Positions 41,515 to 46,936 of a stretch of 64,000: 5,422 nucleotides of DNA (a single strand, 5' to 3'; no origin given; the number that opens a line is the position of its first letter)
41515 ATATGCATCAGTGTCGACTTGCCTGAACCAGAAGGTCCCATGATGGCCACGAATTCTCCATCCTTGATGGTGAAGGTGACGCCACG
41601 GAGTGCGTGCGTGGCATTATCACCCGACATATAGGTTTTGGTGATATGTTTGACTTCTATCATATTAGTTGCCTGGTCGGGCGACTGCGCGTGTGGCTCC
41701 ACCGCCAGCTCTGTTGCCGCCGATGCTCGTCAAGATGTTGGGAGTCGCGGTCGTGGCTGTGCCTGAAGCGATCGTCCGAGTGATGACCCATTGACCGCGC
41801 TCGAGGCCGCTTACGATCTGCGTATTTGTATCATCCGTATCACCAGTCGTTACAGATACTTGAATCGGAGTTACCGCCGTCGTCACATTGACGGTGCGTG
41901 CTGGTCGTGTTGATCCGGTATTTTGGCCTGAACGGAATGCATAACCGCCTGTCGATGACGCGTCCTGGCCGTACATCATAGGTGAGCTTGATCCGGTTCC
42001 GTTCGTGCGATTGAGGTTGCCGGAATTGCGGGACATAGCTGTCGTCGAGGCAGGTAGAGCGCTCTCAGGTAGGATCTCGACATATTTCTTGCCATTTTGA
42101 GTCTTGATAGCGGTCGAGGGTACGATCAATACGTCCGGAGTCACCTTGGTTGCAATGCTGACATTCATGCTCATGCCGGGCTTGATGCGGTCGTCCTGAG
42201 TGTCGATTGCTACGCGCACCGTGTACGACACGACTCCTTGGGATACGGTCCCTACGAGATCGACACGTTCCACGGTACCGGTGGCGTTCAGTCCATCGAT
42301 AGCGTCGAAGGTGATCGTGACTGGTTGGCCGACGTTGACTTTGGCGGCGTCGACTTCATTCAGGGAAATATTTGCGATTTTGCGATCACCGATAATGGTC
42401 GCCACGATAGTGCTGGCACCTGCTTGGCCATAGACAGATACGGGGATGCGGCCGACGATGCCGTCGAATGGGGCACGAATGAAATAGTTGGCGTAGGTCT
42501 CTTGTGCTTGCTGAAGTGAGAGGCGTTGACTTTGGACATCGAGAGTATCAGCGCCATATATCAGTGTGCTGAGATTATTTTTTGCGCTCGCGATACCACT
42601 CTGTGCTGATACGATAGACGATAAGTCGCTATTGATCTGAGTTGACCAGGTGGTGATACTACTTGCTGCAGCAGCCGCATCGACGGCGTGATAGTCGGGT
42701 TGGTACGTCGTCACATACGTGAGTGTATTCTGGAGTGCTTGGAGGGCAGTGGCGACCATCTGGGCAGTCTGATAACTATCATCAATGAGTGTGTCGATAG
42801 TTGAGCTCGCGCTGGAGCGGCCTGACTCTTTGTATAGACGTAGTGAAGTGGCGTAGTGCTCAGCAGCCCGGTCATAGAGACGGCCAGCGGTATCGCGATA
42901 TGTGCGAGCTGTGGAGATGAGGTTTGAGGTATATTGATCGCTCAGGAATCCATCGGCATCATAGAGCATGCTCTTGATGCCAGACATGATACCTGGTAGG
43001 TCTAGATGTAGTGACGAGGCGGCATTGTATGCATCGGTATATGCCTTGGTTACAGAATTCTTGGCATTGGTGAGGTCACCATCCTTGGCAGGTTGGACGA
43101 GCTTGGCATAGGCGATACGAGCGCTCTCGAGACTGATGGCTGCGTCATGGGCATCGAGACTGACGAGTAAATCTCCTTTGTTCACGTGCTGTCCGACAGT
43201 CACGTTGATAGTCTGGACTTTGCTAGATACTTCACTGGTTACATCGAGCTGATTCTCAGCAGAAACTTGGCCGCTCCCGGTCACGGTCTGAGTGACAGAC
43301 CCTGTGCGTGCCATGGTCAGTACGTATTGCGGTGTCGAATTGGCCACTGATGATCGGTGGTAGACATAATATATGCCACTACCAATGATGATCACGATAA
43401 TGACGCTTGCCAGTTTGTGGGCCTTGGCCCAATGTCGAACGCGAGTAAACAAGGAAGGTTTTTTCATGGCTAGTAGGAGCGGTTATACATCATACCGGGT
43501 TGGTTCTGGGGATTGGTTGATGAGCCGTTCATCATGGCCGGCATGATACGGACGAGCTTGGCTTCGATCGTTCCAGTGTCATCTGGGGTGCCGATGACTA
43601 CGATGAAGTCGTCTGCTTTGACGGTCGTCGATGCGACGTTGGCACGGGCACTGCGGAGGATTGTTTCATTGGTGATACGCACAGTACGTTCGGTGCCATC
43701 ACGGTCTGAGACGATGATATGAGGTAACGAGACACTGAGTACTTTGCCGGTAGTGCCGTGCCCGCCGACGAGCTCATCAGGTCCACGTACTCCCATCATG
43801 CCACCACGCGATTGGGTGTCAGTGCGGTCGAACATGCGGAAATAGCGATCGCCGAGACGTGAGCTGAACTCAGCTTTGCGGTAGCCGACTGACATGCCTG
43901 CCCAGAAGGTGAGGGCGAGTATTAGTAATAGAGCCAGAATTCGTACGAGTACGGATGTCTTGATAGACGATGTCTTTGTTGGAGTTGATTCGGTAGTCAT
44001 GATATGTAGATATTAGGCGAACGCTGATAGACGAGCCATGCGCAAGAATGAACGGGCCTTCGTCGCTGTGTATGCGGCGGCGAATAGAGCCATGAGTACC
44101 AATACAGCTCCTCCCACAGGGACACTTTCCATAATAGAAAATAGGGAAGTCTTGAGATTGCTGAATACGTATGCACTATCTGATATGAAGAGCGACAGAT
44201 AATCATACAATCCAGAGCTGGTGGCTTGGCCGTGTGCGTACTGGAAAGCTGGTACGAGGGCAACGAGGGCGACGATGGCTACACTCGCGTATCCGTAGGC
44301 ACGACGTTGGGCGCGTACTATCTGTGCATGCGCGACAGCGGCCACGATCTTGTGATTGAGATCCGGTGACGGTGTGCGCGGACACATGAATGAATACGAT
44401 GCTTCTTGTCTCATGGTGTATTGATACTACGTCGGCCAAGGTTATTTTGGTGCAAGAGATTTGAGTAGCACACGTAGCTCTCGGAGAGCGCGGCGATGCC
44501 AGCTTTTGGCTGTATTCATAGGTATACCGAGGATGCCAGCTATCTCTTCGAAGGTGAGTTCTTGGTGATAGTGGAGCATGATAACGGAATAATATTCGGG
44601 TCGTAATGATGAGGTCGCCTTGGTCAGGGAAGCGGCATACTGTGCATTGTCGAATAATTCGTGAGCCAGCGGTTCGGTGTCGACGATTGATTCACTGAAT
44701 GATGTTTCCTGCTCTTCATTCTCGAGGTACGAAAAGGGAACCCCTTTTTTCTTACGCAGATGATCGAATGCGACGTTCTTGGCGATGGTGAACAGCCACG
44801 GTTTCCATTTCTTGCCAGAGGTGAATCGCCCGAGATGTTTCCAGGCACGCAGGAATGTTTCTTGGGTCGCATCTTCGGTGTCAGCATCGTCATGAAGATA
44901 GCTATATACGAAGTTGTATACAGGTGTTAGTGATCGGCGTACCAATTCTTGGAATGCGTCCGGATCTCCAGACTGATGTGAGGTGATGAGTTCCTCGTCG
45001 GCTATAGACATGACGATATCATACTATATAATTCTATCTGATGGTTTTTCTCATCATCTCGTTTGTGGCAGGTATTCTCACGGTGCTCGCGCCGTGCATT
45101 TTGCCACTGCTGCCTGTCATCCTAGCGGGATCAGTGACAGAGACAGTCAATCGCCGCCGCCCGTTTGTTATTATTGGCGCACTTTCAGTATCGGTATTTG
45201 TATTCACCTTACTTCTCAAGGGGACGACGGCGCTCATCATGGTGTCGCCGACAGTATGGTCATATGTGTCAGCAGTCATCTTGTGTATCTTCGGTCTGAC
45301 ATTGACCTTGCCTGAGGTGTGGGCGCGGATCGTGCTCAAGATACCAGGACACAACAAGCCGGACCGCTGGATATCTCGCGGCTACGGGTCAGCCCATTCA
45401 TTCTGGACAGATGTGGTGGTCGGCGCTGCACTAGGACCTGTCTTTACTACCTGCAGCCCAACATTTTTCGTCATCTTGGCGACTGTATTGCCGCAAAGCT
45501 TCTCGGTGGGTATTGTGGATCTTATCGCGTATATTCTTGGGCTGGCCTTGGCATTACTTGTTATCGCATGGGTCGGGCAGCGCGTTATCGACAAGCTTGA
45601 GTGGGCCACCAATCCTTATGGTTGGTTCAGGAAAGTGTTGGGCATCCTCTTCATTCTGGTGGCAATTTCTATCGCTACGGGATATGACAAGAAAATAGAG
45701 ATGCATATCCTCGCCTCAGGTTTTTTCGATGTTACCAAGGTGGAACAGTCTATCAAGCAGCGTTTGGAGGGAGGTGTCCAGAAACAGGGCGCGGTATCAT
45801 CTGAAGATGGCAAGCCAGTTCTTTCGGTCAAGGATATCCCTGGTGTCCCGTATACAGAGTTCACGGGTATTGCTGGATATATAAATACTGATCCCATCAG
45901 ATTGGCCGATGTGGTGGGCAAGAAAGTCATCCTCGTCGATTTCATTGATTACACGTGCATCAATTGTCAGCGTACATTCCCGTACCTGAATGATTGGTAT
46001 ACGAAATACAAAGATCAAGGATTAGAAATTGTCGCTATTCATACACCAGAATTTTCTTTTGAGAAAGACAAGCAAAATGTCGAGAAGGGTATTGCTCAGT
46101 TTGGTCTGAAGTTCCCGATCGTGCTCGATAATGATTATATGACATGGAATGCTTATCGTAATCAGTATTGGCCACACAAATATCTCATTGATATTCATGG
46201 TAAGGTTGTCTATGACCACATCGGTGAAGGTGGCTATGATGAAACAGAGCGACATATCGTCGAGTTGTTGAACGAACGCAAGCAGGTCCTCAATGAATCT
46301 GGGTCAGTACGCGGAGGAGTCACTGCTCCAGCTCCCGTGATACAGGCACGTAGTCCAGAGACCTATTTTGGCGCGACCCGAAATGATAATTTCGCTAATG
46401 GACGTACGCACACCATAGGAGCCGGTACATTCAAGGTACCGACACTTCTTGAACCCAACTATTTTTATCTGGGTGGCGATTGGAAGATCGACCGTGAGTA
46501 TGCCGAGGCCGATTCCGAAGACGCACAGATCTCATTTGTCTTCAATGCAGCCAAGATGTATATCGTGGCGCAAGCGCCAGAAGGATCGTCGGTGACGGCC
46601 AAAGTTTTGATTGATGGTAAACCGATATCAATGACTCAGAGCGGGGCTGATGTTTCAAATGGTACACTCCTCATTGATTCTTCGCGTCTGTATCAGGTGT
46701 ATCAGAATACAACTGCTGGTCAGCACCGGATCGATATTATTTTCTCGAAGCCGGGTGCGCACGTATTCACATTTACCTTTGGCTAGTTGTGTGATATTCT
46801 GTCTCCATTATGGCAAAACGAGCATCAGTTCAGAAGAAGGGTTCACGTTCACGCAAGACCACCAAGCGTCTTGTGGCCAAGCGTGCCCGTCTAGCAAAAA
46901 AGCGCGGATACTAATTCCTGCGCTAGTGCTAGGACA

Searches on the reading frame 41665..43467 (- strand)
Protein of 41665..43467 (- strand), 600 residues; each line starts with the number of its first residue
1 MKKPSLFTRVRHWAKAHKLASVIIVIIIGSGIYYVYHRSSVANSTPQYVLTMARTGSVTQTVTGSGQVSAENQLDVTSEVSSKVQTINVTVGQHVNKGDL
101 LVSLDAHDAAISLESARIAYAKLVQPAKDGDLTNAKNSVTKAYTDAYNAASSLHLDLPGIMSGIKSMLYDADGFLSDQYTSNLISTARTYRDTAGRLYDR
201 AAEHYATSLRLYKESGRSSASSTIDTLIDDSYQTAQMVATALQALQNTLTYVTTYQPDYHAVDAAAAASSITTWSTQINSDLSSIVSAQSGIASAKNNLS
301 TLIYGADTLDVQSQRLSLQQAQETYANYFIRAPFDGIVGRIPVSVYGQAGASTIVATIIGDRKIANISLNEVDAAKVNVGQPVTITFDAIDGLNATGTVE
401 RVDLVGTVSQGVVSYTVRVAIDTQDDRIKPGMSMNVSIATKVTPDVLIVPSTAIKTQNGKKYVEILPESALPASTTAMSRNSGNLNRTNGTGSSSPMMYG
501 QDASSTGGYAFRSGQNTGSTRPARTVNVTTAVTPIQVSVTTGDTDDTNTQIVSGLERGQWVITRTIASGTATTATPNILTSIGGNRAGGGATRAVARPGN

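Call 47: search_protein_families(library=pfam, proteins=[window:41665-43467:-], max_evalue=0.00001)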
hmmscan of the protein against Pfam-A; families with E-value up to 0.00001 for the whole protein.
window:41665-43467:- (600 aa): 3 families
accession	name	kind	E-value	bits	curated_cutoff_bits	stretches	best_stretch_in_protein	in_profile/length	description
PF13437.12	HlyD_3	-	1.2e-13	52.2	22.2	1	330-431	2-106/106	HlyD family secretion protein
PF16576.10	HlyD_D23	-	3.2e-13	49.9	30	1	311-432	91-212/214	Barrel-sandwich domain of CusB or HlyD membrane-fusion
PF13533.13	Biotin_lipoyl_2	-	5.6e-08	32.9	29.8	1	76-105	3-32/32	Biotin-lipoyl like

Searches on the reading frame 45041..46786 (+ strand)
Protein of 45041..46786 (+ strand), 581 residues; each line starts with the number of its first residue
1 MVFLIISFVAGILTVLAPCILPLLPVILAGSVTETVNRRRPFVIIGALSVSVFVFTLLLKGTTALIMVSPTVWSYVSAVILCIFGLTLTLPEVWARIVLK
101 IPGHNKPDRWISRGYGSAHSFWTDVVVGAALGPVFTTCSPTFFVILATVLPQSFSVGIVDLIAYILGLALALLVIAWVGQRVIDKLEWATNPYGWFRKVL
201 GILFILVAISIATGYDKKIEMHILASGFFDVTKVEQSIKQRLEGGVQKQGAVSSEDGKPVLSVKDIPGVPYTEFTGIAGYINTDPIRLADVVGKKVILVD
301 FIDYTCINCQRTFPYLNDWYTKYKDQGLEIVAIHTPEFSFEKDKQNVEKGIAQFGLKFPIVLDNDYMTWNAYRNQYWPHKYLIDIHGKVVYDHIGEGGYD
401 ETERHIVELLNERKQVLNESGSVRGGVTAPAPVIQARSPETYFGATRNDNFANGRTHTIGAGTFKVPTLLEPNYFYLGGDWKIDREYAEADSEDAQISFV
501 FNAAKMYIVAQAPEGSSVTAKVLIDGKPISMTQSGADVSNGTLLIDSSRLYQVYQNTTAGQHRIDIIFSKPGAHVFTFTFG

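Call 47: search_protein_families(library=pfam, proteins=[window:45041-46786:+], max_evalue=0.00001)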
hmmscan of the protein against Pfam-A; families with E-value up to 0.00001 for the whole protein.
window:45041-46786:+ (581 aa): 4 families
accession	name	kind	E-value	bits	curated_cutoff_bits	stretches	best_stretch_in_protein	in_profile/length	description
PF17991.7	Thioredoxin_10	-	6.5e-34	118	27.1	1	438-581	1-142/142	Thioredoxin like C-terminal domain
PF00578.27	AhpC-TSA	-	4.8e-11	43.1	26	1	283-391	15-123/124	AhpC/TSA family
PF08534.16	Redoxin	-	2.8e-09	37.4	26.6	1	285-398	20-137/148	Redoxin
PF13905.12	Thioredoxin_8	-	3e-09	37.5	27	1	295-389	2-94/94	Thioredoxin-like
